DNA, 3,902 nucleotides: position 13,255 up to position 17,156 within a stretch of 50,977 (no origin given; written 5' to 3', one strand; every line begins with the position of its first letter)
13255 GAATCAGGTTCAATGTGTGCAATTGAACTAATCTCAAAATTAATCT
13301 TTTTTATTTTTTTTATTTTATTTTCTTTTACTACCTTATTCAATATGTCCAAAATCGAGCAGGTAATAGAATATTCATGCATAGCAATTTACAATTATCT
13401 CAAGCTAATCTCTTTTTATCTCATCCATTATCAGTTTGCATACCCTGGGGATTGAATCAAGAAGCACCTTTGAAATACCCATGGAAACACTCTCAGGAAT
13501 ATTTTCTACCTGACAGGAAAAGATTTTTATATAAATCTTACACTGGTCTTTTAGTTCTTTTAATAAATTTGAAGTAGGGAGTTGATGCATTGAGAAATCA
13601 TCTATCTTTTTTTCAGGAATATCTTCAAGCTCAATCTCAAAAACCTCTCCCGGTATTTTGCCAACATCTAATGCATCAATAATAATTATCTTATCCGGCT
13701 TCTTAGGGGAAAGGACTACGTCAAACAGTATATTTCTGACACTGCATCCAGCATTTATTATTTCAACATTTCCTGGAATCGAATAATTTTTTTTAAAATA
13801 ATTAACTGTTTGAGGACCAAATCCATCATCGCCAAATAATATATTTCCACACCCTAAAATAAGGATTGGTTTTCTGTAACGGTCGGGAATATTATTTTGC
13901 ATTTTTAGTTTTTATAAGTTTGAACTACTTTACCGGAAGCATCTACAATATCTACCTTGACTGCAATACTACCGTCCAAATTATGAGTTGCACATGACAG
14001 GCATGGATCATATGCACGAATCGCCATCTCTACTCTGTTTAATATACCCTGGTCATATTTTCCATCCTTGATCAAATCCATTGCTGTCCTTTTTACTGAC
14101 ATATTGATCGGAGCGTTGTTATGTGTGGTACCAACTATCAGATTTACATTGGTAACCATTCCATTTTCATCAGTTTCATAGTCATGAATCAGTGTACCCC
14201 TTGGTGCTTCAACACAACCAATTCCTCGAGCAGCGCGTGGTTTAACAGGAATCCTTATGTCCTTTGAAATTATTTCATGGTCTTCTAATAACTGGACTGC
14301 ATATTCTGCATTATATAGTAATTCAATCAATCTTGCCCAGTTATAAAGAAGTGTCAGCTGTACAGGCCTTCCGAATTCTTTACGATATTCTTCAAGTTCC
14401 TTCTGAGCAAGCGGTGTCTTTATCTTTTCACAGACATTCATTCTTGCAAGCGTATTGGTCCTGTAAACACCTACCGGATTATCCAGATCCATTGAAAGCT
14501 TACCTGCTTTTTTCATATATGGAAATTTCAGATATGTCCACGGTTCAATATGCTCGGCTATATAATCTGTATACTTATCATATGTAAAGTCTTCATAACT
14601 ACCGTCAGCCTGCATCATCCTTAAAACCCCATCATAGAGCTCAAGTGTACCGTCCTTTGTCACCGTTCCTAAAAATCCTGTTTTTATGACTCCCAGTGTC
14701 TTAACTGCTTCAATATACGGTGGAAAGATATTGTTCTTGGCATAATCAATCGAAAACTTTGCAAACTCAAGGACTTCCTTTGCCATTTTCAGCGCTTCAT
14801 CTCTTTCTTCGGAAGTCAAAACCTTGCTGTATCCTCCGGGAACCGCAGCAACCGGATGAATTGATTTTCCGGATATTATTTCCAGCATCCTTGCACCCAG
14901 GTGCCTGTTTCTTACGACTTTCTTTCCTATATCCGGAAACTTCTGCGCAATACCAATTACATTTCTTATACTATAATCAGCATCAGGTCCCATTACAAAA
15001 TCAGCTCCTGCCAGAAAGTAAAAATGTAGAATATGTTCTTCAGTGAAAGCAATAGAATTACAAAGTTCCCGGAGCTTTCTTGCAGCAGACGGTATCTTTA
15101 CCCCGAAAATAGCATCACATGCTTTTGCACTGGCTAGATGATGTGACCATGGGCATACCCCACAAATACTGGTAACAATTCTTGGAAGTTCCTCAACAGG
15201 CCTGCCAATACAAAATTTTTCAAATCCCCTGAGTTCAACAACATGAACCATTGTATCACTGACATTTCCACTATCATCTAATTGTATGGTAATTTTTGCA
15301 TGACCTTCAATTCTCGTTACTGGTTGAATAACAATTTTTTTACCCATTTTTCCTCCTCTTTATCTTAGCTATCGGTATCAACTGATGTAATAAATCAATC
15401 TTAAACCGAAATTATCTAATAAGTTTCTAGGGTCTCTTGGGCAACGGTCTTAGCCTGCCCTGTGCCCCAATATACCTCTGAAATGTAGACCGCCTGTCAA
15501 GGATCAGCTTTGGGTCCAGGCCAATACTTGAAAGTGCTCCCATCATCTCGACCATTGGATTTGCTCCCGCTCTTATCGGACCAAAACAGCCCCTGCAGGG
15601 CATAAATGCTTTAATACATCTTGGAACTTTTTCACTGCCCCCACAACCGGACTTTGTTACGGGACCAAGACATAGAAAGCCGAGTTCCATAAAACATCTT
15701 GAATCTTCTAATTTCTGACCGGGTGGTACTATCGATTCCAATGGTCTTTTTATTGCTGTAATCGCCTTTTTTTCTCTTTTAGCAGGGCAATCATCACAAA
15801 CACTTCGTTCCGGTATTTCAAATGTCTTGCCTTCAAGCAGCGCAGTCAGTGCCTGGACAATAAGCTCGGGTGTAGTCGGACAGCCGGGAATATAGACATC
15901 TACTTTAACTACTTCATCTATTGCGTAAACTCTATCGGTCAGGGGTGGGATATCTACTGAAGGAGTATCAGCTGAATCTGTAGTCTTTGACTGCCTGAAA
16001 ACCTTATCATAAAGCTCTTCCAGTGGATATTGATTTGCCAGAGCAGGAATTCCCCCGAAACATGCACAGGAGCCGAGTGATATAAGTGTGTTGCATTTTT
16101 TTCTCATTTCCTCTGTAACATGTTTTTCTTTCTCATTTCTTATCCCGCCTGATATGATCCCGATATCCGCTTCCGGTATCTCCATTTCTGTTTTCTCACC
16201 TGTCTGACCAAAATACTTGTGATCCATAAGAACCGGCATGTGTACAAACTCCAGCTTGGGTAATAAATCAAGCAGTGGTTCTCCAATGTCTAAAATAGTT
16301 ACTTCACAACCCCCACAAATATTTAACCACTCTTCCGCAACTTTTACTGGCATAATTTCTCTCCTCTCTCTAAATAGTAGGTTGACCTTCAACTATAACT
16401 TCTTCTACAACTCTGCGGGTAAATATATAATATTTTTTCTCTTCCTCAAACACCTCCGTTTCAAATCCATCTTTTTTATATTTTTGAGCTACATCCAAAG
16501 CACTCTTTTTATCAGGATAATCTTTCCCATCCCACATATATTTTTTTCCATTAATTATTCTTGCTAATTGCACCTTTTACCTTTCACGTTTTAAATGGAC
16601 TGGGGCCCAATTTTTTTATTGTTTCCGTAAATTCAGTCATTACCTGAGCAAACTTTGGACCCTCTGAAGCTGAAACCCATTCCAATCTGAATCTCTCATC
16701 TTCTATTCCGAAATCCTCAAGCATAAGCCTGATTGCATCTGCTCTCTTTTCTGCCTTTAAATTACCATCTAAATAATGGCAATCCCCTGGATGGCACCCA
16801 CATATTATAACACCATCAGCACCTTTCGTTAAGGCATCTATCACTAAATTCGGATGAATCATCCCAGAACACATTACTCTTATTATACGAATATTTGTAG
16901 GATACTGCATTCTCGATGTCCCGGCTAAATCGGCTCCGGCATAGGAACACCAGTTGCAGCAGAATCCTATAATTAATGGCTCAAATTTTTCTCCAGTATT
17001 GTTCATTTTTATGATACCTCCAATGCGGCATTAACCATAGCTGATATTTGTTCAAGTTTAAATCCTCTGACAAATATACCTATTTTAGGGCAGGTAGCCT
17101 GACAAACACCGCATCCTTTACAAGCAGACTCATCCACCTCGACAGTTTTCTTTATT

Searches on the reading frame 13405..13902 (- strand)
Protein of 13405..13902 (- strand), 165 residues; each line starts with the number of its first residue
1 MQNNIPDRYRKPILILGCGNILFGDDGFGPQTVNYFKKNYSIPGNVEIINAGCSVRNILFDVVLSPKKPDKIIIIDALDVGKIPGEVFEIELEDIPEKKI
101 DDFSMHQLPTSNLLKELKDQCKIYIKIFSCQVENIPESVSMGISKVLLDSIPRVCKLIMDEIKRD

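Call 44: search_protein_families(library=ncbifam, proteins=[window:13405-13902:-], max_evalue=0.00001)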
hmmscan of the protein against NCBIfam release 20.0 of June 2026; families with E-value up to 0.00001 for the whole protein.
window:13405-13902:- (165 aa): 7 families
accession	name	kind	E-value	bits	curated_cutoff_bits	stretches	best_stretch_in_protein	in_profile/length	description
TIGR00130.1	frhD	equivalog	6.9e-38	130.1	134.95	1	9-163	1-152/153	coenzyme F420-reducing hydrogenase, FrhD protein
TIGR00072.1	hydrog_prot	superfamily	2e-35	121.9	47.45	1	14-162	1-145/145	hydrogenase maturation protease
TIGR00140.1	hupD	subfamily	3e-22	79.2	151.8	1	13-163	1-148/151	HyaD/HybD family hydrogenase maturation endopeptidase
TIGR00142.1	hycI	equivalog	2.8e-17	62.9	119.1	1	14-160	2-140/146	hydrogenase maturation peptidase HycI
NF007777.0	PRK10466.1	equivalog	7.4e-15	55.1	190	1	13-159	3-146/164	HyaD/HybD family hydrogenase maturation endopeptidase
NF045519.1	NiFeSe_H2_mat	exception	2.9e-14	53.1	190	1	13-163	3-148/152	NiFeSe hydrogenase maturation protease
NF007616.0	PRK10264.1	equivalog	1.1e-09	38.2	261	1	13-115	6-105/195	hydrogenase 1 maturation protease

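Call 47: search_protein_families(library=pfam, proteins=[window:13405-13902:-], max_evalue=0.00001)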
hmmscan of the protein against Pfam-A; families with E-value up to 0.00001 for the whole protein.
window:13405-13902:- (165 aa): 1 family
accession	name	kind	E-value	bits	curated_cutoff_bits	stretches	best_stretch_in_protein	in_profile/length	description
PF01750.23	HycI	-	5.1e-24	85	23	1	31-160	2-129/130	Hydrogenase maturation protease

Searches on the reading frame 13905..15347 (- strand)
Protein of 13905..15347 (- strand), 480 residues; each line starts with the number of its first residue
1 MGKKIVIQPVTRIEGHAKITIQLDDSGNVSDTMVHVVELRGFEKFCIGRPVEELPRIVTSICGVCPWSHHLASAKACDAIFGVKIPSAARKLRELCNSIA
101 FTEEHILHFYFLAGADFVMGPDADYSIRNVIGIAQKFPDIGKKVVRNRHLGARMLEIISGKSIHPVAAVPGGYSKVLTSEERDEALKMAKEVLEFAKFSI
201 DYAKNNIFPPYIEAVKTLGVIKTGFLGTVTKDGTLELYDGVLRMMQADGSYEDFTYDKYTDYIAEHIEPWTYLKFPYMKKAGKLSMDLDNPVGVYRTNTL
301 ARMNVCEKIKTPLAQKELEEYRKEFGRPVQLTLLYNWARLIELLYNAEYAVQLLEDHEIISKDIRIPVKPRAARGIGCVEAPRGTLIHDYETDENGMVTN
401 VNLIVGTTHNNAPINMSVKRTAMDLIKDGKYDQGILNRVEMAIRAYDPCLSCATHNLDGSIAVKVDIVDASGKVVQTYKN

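Call 44: search_protein_families(library=ncbifam, proteins=[window:13905-15347:-], max_evalue=0.00001)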
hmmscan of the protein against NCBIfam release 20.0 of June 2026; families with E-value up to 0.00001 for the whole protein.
window:13905-15347:- (480 aa): 9 families
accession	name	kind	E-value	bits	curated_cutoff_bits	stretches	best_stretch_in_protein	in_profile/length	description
NF041785.2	VhuA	equivalog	2.8e-142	474.2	800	1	4-427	3-418/418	F420-non-reducing hydrogenase Vhu subunit A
NF040828.1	sulfhyd_ShyA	equivalog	1.9e-53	181.9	700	2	5-200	3-191/415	NAD(P)-dependent hydrogenase/sulfhydrogenase 2 subunit alpha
NF033181.1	NiFeSe_hydrog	equivalog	8.5e-51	173.4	600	2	3-127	2-126/507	nickel-dependent hydrogenase large subunit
NF045518.1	H2_NiFeSe_large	exception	1.6e-48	165.7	780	1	4-458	3-483/485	NiFeSe hydrogenase large subunit HysA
TIGR03295.1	frhA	equivalog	2.5e-45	155.1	392.5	1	1-457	1-397/412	coenzyme F420 hydrogenase subunit alpha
NF040832.1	sulfhyd_HydA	equivalog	7.8e-35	120.8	880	1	5-455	5-422/426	NADPH-dependent hydrogenase/sulfhydrogenase 1 subunit alpha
NF007778.0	PRK10467.1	equivalog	1.5e-28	99.4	969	2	1-118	1-117/567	hydrogenase 2 large subunit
NF007550.0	PRK10170.1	equivalog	2.1e-27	95.8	1101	2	2-120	16-134/597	Ni/Fe-hydrogenase large subunit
NF041786.2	VhuU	equivalog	2.8e-10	39.9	70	1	432-460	4-32/45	F420-non-reducing hydrogenase selenoprotein subunit VhuU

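Call 47: search_protein_families(library=pfam, proteins=[window:13905-15347:-], max_evalue=0.00001)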
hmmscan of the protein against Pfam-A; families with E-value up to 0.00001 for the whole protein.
window:13905-15347:- (480 aa): 1 family
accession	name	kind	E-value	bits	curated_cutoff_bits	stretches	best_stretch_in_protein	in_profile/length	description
PF00374.24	NiFeSe_Hases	-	3.8e-35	122.2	25.8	2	40-118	1-79/508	Nickel-dependent hydrogenase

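Call 83: search_solved_structures(query=window:13905-15347:-, max_evalue=1e-20, show_alignments=0)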
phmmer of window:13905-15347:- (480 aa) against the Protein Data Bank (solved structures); distinct sequences matched with E-value up to 1e-20: 65 (the best 60 are shown).
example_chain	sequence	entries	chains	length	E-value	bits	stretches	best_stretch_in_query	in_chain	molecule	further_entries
5odc_F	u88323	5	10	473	1.6e-128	432.5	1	4-458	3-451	Methyl-viologen reducing hydrogenase subunit A | Methyl-viologen reducing hydrogenase, subunit A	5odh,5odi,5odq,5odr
7t2r_D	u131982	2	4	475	4.5e-123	414.6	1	4-476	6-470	NiFe hydrogenase large subunit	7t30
9sfi_g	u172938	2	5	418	8.8e-123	413.6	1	4-422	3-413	Coenzyme F420-reducing hydrogenase, alpha subunit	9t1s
9sw2_F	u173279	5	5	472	7.9e-121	407.2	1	4-476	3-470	F420-non-reducing hydrogenase subunit A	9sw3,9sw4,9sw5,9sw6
5xf9_D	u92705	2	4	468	2.2e-104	353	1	3-455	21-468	NAD-reducing hydrogenase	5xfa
5jsu_B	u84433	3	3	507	5.2e-38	134.2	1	5-460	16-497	Periplasmic [NiFeSe] hydrogenase, large subunit, selenocysteine-containing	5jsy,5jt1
5jsh_B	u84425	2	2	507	1.7e-36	129.2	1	5-460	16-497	Periplasmic [NiFeSe] hydrogenase, large subunit, selenocysteine-containing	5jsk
6z8m_B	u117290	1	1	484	6.2e-36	127.3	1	5-455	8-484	Periplasmic [NiFeSe] hydrogenase, large subunit, selenocysteine-containing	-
6ruc_B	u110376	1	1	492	6.6e-36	127.2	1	5-455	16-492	Periplasmic [NiFeSe] hydrogenase, large subunit, selenocysteine-containing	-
6rtp_B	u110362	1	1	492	9.1e-36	126.8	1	5-455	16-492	Periplasmic [NiFeSe] hydrogenase, large subunit, selenocysteine-containing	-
6z8o_B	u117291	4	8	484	1.6e-35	125.9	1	5-455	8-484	Periplasmic [NiFeSe] hydrogenase, large subunit, selenocysteine-containing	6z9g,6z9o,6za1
6ru9_B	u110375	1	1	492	1.7e-35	125.8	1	5-455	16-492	Periplasmic [NiFeSe] hydrogenase, large subunit, selenocysteine-containing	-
3ze6_B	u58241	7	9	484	2.2e-35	125.5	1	5-455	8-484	PERIPLASMIC [NIFESE] HYDROGENASE, LARGE SUBUNIT, SELENOCYS SELENOCYSTEINE-CONTAINING | PERIPLASMIC [NIFESE] HYDROGENASE, LARGE SUBUNIT, SELENOCYSTEINE-CONTAININ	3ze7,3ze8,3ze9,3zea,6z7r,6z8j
2wpn_B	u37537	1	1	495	2.4e-35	125.3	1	5-455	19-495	PERIPLASMIC [NIFESE] HYDROGENASE, LARGE SUBUNIT, SELENOCYSTEINE-CONTAINING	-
6qgt_A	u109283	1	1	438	2.1e-32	115.7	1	2-205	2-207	F420-reducing hydrogenase, subunit alpha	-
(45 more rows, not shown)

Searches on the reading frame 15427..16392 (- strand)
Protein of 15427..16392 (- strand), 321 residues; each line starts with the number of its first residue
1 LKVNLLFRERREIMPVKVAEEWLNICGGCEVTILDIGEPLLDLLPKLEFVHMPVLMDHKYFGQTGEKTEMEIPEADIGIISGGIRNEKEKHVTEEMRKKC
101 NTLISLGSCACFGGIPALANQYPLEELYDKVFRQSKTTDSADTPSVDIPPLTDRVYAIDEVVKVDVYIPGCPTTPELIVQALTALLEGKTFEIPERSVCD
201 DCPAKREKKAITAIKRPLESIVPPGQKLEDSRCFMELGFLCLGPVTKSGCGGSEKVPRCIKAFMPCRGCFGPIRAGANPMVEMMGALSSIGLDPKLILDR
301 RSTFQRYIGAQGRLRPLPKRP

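Call 44: search_protein_families(library=ncbifam, proteins=[window:15427-16392:-], max_evalue=0.00001)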
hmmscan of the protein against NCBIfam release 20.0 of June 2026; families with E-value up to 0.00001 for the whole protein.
window:15427-16392:- (321 aa): 12 families
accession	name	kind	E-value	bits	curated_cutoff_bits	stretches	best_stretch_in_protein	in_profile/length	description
NF045875.1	F420_non_VhuG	exception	4.3e-66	223.1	450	1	16-306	5-273/286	F420-non-reducing hydrogenase subunit VhuG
NF040831.1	sulfhyd_ShyD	equivalog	3.6e-21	75.9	460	1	23-205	8-167/240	NAD(P)-dependent hydrogenase/sulfhydrogenase 2 subunit delta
TIGR03294.1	FrhG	equivalog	2.1e-18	66.9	245.5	1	17-190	3-145/228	coenzyme F420 hydrogenase subunit gamma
NF040836.1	sulfhyd_HydD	equivalog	6.1e-18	64.9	500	1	16-207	6-175/261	NADPH-dependent hydrogenase/sulfhydrogenase 1 subunit delta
NF005012.1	PRK06411.1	subfamily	8.1e-10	38.5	116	1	155-186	124-155/166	NADH-quinone oxidoreductase subunit NuoB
TIGR01957.1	nuoB_fam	subfamily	2.1e-09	37.5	142.7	1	155-185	108-138/145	NADH-quinone oxidoreductase subunit B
NF011395.0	PRK14820.1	equivalog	1.2e-07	31.7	263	1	156-185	124-153/180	NADH-quinone oxidoreductase subunit B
NF011393.0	PRK14818.1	equivalog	5.8e-07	29.2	255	0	157-187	123-153/173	NADH dehydrogenase subunit B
NF011390.0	PRK14815.1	equivalog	6.2e-07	28.9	281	0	156-196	124-164/183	NADH dehydrogenase subunit B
NF011394.0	PRK14819.1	equivalog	3.2e-06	26.9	312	0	156-186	123-153/264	NADH-quinone oxidoreductase subunit B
NF009808.0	PRK13292.1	equivalog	5.5e-06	24.5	1156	0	155-198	115-159/791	NADH-quinone oxidoreductase subunit B/C/D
NF045520.1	H2_NiFeSe_small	exception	5.6e-06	25.9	470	0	90-134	134-178/314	NiFeSe hydrogenase small subunit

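Call 47: search_protein_families(library=pfam, proteins=[window:15427-16392:-], max_evalue=0.00001)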
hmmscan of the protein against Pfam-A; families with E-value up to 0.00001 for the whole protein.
window:15427-16392:- (321 aa): 1 family
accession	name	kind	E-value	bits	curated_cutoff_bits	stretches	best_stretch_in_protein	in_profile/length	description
PF01058.29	Oxidored_q6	-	6.5e-31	107.2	27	1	26-185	1-128/128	NADH ubiquinone oxidoreductase, 20 Kd subunit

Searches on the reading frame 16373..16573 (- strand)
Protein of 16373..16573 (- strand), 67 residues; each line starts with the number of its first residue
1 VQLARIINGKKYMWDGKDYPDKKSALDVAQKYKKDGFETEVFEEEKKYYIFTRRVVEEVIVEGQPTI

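Call 79: search_protein_families(library=pfam, proteins=[window:16373-16573:-], max_evalue=1)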
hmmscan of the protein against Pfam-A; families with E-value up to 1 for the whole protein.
seq(67 aa): 0 families

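Call 80: search_solved_structures(query=window:16373-16573:-, max_evalue=1, show_alignments=2)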
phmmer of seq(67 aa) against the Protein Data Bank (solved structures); distinct sequences matched with E-value up to 1: 0.

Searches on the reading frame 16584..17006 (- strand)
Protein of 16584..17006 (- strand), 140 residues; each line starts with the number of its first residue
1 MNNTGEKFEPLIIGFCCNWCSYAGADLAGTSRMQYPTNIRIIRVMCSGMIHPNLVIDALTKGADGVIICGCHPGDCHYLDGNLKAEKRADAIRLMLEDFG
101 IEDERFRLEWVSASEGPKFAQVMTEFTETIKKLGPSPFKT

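Call 4: search_protein_families(library=pfam, proteins=[window:16584-17006:-], max_evalue=0.01)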
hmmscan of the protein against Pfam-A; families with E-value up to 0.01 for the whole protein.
window:16584-17006:- (140 aa): 1 family
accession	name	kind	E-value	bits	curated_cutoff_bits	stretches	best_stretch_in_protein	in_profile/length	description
PF02662.21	FlpD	-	5e-57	191.7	22.3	1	12-134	1-123/123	Methyl-viologen-reducing hydrogenase, delta subunit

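Call 44: search_protein_families(library=ncbifam, proteins=[window:16584-17006:-], max_evalue=0.00001)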
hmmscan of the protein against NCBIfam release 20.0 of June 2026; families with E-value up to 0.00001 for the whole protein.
window:16584-17006:- (140 aa): 3 families
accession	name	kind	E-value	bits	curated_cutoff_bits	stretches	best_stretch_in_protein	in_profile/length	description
NF040770.1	hetero_SS_HdrA2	exception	2.2e-55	188.1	1100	1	7-136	645-774/777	CoB-CoM heterodisulfide reductase HdrA2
NF045873.1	F420_non_VhuD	exception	9.1e-41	139.1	215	1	9-139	1-131/132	F420-non-reducing hydrogenase iron-sulfur subunit VhuD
NF041891.1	hdrA_Methbact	equivalog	3.2e-13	48.8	1300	1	9-133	643-761/762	ferredoxin:CoB-CoM heterodisulfide reductase subunit HdrA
